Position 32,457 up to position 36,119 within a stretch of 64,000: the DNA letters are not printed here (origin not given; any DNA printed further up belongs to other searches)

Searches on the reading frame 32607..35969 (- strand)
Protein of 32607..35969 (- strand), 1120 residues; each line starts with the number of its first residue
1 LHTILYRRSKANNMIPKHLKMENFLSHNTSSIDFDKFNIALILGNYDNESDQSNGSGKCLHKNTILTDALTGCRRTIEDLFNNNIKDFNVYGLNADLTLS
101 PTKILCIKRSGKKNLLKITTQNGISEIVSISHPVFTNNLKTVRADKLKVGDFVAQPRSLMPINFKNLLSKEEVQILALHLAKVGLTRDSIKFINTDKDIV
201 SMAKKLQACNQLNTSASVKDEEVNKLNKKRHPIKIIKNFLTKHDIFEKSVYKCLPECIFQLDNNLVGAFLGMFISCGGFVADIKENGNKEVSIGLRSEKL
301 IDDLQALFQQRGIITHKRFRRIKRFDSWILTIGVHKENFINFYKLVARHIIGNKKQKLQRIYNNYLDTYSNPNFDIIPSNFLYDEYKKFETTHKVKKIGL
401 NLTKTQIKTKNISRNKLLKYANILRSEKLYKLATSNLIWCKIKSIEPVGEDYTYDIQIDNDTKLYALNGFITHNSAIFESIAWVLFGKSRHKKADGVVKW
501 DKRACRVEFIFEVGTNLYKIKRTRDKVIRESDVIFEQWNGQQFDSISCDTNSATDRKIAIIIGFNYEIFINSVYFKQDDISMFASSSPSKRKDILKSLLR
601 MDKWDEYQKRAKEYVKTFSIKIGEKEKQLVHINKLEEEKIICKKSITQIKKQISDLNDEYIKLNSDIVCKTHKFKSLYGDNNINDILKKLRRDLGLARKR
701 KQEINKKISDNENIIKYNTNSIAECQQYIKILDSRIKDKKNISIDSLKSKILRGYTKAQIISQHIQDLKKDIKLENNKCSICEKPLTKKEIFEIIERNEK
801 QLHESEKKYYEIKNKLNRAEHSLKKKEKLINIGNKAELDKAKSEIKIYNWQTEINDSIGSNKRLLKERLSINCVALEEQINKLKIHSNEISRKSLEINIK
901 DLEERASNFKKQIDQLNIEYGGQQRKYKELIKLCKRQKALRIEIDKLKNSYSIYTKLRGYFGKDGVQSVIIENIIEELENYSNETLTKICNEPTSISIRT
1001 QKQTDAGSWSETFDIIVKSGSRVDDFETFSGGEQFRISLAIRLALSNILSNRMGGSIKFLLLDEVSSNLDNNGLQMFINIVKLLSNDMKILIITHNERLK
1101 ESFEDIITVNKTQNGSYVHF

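Call 11: search_protein_families(library=phrogs, proteins=[window:32607-35969:-], max_evalue=0.001)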
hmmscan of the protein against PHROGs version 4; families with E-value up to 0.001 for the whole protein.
window:32607-35969:- (1120 aa): 3 families
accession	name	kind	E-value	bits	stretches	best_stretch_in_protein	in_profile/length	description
phrog_77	-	DNA, RNA and nucleotide metabolism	1.1e-74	253.6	1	303-1118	177-952/967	SbcC-like subunit of palindrome specific endonuclease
phrog_19980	-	unknown function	1.2e-12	48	1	1025-1120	968-1065/1068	-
phrog_18112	-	other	0.00064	20.4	0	441-492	2-54/207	recombinase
